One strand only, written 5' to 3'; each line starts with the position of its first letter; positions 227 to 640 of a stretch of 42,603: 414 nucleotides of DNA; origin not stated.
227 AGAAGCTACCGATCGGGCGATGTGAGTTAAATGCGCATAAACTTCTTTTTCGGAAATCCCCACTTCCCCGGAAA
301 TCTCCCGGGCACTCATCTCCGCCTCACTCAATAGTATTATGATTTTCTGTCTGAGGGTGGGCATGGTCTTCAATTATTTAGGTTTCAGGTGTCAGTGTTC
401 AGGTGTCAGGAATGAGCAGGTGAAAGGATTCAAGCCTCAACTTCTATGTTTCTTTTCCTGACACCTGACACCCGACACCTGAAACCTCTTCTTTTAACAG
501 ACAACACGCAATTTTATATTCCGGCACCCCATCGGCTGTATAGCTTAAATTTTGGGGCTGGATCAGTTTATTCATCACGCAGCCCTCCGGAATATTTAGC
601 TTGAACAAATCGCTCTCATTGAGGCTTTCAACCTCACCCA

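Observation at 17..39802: Intergenic gaps are saturated with hairpins whose arms are short tandem repeats: same architecture, unrelated unit sequences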

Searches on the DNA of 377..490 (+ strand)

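Call 62: search_dna_similar(query=window:377-490:+, collection=plasmids, mode=distant, max_evalue=0.01, max_rows=30)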
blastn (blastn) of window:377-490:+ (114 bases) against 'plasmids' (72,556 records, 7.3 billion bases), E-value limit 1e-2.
No match.
